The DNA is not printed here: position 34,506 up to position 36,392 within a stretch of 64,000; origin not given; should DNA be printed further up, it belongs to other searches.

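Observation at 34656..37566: Co-directional cytochrome P450 and HemN-like radical SAM gene pair next to uvrC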

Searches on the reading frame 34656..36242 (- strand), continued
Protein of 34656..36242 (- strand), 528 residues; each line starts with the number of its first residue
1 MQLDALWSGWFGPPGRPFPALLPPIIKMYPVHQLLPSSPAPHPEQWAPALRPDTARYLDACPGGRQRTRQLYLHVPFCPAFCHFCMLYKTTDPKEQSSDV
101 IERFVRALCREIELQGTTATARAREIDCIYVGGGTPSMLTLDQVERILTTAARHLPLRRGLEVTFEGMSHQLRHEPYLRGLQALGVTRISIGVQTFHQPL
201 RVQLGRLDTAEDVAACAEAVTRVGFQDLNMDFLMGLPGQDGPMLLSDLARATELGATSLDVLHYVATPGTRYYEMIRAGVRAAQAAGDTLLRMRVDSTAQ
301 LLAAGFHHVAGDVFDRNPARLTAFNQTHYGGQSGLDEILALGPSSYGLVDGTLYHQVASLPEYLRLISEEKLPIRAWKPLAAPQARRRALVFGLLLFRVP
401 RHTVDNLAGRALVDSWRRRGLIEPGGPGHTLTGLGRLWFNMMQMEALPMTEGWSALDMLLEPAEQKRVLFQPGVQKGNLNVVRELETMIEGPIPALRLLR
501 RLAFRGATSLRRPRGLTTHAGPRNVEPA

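Call 15: find_encoding_contigs(protein=P0006, flank=8000, max_places=3)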
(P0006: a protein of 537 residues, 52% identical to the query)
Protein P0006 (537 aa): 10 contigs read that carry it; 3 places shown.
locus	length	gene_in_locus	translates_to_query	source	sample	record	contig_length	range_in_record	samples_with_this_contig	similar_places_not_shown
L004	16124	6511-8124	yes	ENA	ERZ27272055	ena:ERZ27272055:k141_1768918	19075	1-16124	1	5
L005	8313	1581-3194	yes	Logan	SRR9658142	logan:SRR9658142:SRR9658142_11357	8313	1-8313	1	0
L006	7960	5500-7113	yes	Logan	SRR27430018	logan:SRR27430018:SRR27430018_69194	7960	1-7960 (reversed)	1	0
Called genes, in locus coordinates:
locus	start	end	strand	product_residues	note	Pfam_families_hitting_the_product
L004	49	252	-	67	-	-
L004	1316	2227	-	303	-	PF01370:Epimerase, PF05368:NmrA (weak), PF13460:NAD_binding_10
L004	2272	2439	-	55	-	-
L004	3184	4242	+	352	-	PF00348:polyprenyl_synt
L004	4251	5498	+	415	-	PF00109:ketoacyl-synt, PF02801:Ketoacyl-synt_C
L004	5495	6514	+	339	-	PF00109:ketoacyl-synt (weak)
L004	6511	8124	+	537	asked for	PF04055:Radical_SAM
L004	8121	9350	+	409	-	PF01494:FAD_binding_3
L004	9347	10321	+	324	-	PF01040:UbiA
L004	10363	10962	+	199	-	PF07110:EthD (faint), PF14114:DUF4286 (faint)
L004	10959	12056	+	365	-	PF00355:Rieske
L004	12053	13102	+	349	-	PF04909:Amidohydro_2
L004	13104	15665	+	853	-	PF01326:PPDK_N, PF27448:Rph_4th, PF00391:PEP-utilizers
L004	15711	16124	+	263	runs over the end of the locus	PF26128:Gad2 (weak)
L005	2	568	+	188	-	?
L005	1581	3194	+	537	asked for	PF04055:Radical_SAM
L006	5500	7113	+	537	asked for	PF04055:Radical_SAM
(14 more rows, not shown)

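Call 16: find_encoding_contigs(protein=P0001, flank=10000, max_places=3)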
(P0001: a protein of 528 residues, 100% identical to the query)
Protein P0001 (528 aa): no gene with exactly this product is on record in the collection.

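Call 20: find_related_loci(query=A1, collection=genome_contigs, flank=10000)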
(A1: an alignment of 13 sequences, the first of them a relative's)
Query A1 (528 aa) in genome_contigs; peptide patterns used: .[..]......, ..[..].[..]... (x = any residue, [..] = any of these).
72 stretches matched a pattern, but none encodes a relative of the query by tblastn (E <= 1e-3).

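Call 21: find_encoding_contigs(protein=P0008, flank=10000, max_places=2)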
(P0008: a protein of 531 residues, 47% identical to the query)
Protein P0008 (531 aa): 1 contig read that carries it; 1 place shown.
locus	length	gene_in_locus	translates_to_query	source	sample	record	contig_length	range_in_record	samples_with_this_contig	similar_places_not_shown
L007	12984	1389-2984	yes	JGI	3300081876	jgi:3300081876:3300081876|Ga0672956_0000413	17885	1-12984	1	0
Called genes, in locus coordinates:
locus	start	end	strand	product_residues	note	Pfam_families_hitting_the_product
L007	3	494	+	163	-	?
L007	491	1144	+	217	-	PF01323:DSBA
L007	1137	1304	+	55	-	-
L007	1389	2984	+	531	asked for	PF04055:Radical_SAM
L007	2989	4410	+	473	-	PF12831:FAD_oxidored (weak)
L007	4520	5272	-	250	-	PF01135:PCMT, PF01209:Ubie_methyltran, PF13489:Methyltransf_23, PF02353:CMAS (weak), PF13847:Methyltransf_31, PF08241:Methyltransf_11, PF08242:Methyltransf_12, PF13649:Methyltransf_25, +2 more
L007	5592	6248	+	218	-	PF14018:DUF4234 (faint), PF05987:DUF898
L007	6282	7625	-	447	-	PF00067:p450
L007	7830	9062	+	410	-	PF02771:Acyl-CoA_dh_N, PF08028:Acyl-CoA_dh_2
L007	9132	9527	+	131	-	-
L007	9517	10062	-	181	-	-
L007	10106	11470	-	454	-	PF00067:p450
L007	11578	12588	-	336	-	PF08100:Dimerisation, PF13489:Methyltransf_23 (weak), PF00891:Methyltransf_2, PF13847:Methyltransf_31 (weak), PF08241:Methyltransf_11, PF08242:Methyltransf_12, PF13649:Methyltransf_25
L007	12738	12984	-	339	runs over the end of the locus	PF08100:Dimerisation, PF00891:Methyltransf_2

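Call 22: find_encoding_contigs(protein=P0014, flank=10000, max_places=2)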
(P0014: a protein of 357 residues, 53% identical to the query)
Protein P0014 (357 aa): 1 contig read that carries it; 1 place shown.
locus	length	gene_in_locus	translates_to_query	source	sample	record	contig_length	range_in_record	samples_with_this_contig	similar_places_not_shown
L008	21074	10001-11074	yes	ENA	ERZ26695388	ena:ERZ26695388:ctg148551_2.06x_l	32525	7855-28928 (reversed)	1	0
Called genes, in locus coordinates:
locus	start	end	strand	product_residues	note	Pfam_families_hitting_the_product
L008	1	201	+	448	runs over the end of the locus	PF13676:TIR_2 (weak)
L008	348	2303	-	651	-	PF02687:FtsX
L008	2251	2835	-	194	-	PF12704:MacB_PCD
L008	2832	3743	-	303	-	PF13191:AAA_16 (weak), PF00005:ABC_tran, PF13304:AAA_21 (faint)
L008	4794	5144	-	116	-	-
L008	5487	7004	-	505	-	PF00348:polyprenyl_synt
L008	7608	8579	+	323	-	PF00109:ketoacyl-synt (weak), PF00108:Thiolase_N (faint), PF00109:ketoacyl-synt, PF02801:Ketoacyl-synt_C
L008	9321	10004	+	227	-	PF02801:Ketoacyl-synt_C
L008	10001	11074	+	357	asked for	PF04055:Radical_SAM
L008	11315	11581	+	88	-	-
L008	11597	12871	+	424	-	PF01494:FAD_binding_3 (weak)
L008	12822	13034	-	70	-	-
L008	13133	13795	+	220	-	PF01040:UbiA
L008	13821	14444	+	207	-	-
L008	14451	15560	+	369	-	PF00355:Rieske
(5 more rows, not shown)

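Call 23: find_encoding_contigs(protein=P0012, flank=10000, max_places=2)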
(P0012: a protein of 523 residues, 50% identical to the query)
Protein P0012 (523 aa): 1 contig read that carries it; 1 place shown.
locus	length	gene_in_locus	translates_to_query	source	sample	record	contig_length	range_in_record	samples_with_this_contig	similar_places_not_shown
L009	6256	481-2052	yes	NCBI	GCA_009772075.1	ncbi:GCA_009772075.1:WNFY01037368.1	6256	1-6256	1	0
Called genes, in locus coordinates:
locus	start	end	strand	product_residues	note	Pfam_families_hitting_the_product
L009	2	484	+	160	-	?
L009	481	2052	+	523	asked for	PF04055:Radical_SAM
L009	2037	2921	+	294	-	PF07992:Pyr_redox_2 (faint), PF01494:FAD_binding_3, PF01266:DAO (faint)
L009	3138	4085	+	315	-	PF01040:UbiA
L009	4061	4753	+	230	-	PF14114:DUF4286 (faint)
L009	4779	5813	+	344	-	PF00355:Rieske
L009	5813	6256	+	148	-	?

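Call 27: find_encoding_contigs(protein=P0002, flank=10000, max_places=3)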
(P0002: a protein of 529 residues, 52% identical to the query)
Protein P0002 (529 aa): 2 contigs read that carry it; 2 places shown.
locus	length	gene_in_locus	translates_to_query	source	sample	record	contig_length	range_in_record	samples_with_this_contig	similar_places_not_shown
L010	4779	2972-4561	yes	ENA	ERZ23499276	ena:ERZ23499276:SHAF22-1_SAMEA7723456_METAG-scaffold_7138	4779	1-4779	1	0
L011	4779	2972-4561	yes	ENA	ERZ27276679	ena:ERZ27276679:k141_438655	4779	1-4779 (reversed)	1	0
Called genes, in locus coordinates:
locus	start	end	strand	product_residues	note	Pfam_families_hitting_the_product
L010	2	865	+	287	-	?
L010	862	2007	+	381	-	PF00109:ketoacyl-synt, PF02801:Ketoacyl-synt_C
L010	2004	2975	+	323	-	PF00109:ketoacyl-synt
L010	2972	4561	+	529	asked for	PF04055:Radical_SAM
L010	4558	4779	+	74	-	?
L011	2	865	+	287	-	?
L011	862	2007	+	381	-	PF00109:ketoacyl-synt, PF02801:Ketoacyl-synt_C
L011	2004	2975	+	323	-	PF00109:ketoacyl-synt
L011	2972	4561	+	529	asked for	PF04055:Radical_SAM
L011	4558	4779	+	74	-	?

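Call 28: find_encoding_contigs(protein=P0003, flank=10000, max_places=3)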
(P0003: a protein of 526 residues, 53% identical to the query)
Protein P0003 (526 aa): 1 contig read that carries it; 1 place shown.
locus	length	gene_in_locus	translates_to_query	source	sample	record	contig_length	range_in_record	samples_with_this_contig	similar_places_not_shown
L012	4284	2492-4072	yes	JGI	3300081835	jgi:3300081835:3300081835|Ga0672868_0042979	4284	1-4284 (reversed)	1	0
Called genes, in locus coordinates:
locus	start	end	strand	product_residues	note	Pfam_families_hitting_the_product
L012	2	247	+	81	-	?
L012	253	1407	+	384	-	PF00109:ketoacyl-synt, PF02801:Ketoacyl-synt_C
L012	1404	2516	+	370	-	PF00109:ketoacyl-synt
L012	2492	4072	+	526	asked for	PF04055:Radical_SAM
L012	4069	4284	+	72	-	?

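Call 37: find_related_loci(query=A1, collection=metagenome_contigs, flank=8000)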
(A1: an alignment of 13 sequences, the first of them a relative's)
Query A1 (528 aa) in metagenome_contigs; peptide patterns used: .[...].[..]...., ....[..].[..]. (x = any residue, [..] = any of these).
600 stretches matched a pattern (row limit reached: there are more); 468 encode a relative of the query (tblastn E <= 1e-3); the best 80 are kept; 80 distinct loci.
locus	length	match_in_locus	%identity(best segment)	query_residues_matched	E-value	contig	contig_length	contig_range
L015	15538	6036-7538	52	17-517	4e-159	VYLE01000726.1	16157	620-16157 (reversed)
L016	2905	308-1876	49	1-522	7e-165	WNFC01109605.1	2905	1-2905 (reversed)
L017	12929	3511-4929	35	17-493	4e-81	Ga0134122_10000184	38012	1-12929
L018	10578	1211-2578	34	17-476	1e-77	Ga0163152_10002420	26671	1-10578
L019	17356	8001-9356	32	17-469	1e-68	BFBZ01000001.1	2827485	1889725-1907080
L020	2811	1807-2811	38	17-351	1e-62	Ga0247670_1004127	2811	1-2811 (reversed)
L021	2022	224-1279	28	70-437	5e-34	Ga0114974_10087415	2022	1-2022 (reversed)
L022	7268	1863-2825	27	69-404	2e-32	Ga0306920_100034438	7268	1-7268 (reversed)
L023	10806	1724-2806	28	71-440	2e-31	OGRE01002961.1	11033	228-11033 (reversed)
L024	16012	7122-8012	27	68-374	2e-30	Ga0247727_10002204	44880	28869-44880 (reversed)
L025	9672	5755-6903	30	64-438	7e-30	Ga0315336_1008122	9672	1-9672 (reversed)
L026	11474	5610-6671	27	69-437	7e-30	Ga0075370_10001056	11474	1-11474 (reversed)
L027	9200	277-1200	28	70-394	2e-29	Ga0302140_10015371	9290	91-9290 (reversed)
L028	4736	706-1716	27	21-375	4e-29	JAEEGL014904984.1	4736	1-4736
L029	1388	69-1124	27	70-437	1e-29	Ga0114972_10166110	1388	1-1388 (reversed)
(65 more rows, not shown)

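Call 42: search_protein_families(library=pfam, proteins=[L019:185-5746:+, L019:5743-7344:+, L019:9632-11008:+, L019:12232-12585:+, L019:12570-13715:+, L019:13712-15253:+, L019:15714-16841:+, L018:2816-3961:+, L018:3958-6282:+, L018:6279-7760:+], max_evalue=0.0001)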
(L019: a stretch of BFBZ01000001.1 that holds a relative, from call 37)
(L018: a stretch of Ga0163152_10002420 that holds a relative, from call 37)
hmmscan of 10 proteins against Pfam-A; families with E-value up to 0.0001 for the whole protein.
L019:185-5746:+ (1853 aa): 9 families
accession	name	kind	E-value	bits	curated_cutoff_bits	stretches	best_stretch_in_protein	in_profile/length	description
PF00202.27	Aminotran_3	-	3.4e-57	194.4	30.5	1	946-1353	22-359/403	Aminotransferase class-III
PF08659.16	KR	-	1.1e-45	156.1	22.6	1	523-712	1-179/180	KR domain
PF14765.12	PS-DH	-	9.7e-31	107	23.7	1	109-263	2-161/166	Polyketide synthase dehydratase N-terminal domain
PF00550.31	PP-binding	-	3.4e-17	62.9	20.8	1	789-854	2-67/67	Phosphopantetheine attachment site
PF21394.3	Beta-ketacyl_N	-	1.3e-11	44.8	26.9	1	309-409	4-104/170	Beta-ketoacyl synthase-like, N-terminal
PF21089.3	PKS_DH_N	-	1.3e-09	38.4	27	1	8-72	28-92/103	Polyketide synthase dehydratase domain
PF00106.31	adh_short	-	2.4e-09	37.4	26.6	1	577-692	37-159/195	short chain dehydrogenase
PF13561.12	adh_short_C2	-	3.2e-06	27.3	27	1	580-691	35-152/236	Enoyl-(Acyl carrier protein) reductase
PF23297.2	ACP_SdgA_C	-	1.2e-05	25.7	27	1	784-833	9-58/95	Highly reducing polyketide synthase sdgA, C-terminal ACP domain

L019:5743-7344:+ (533 aa): 2 families
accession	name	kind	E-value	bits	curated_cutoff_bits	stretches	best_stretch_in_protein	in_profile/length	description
PF21607.2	FabD_helical_ins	-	9e-29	99.9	27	1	380-459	1-80/80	[Acyl-carrier-protein] S-malonyltransferase, inserted helical domain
PF03060.21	NMO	-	1.4e-09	38.2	28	1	83-333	14-241/331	Nitronate monooxygenase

L019:9632-11008:+ (458 aa): 4 families
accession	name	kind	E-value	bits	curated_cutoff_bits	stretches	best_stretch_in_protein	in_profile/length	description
PF04820.20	Trp_halogenase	-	3.4e-25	89.3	21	2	103-379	135-389/458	Tryptophan halogenase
PF01494.25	FAD_binding_3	-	3.5e-18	66.4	22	1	6-360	2-337/349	FAD binding domain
PF01266.30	DAO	-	2.6e-08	34.2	27.9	1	7-225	1-255/353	FAD dependent oxidoreductase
PF13450.12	NAD_binding_8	-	6.6e-05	23.5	21.9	0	10-37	1-28/68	NAD(P)-binding Rossmann-like domain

L019:12232-12585:+ (117 aa): 0 families

L019:12570-13715:+ (381 aa): 4 families
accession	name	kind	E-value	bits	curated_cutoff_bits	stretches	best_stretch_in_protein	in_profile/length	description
PF00441.29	Acyl-CoA_dh_1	-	1.8e-46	158.5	22.4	1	235-378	6-149/150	Acyl-CoA dehydrogenase, C-terminal domain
PF02770.24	Acyl-CoA_dh_M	-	6.2e-21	74.8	33.3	1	124-218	2-97/97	Acyl-CoA dehydrogenase, middle domain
PF02771.21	Acyl-CoA_dh_N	-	6.2e-18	65.7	22.9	1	13-118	8-112/113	Acyl-CoA dehydrogenase, N-terminal domain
PF08028.16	Acyl-CoA_dh_2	-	2.2e-11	44.6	22.7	1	246-357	2-123/134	Acyl-CoA dehydrogenase, C-terminal domain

L019:13712-15253:+ (513 aa): 2 families
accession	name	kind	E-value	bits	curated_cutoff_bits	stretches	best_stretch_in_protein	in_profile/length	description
PF00501.34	AMP-binding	-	7.1e-88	295.4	29.9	1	11-381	3-384/384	AMP-binding enzyme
PF13193.12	AMP-binding_C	-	1.1e-09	39.5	24.5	1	429-497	2-76/76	AMP-binding enzyme C-terminal domain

L019:15714-16841:+ (375 aa): 1 family
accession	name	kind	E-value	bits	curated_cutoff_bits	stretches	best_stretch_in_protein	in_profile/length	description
PF13527.13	Acetyltransf_9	-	6.1e-06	26.7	25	0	62-144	31-112/127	Acetyltransferase (GNAT) domain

L018:2816-3961:+ (381 aa): 1 family
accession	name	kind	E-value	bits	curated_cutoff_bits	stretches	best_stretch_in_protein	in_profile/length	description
PF01370.27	Epimerase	-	1.6e-06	28.1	20.9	1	16-80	1-77/240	NAD dependent epimerase/dehydratase family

L018:3958-6282:+ (774 aa): 4 families
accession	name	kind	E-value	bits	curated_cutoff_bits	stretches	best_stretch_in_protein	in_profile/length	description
PF03176.21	MMPL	-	6.8e-34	117.7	20.5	2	81-383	45-319/333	MMPL family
PF02460.24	Patched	-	6e-12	46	23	1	215-363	6-155/156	Patched SSD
PF00873.25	ACR_tran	-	1.2e-11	43.6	28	1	524-738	270-486/1021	AcrB/AcrD/AcrF family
PF12349.14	Sterol-sensing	-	7.7e-09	36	22.3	1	247-363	17-134/153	Sterol-sensing domain of SREBP cleavage-activation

L018:6279-7760:+ (493 aa): 7 families
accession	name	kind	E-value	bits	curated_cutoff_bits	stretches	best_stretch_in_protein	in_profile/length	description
PF01593.30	Amino_oxidase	-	3.7e-12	46.7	19.8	1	26-263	3-236/443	Flavin containing amine oxidoreductase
PF13450.12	NAD_binding_8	-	6.9e-11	42.7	21.9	1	19-74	1-54/68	NAD(P)-binding Rossmann-like domain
PF01266.30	DAO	-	2e-09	37.9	27.9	1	16-264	1-184/353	FAD dependent oxidoreductase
PF12831.13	FAD_oxidored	-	1.2e-06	28.5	27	1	16-57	1-42/416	FAD dependent oxidoreductase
PF00890.30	FAD_binding_2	-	3.1e-06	27.1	20.4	1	16-57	1-42/414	FAD binding domain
PF01946.23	Thi4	-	1.4e-05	24.9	26.2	1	14-53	17-57/235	Thi4 family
PF03486.20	HI0933_like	-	1.7e-05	24.8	50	1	16-54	2-40/244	HI0933-like protein Rossmann domain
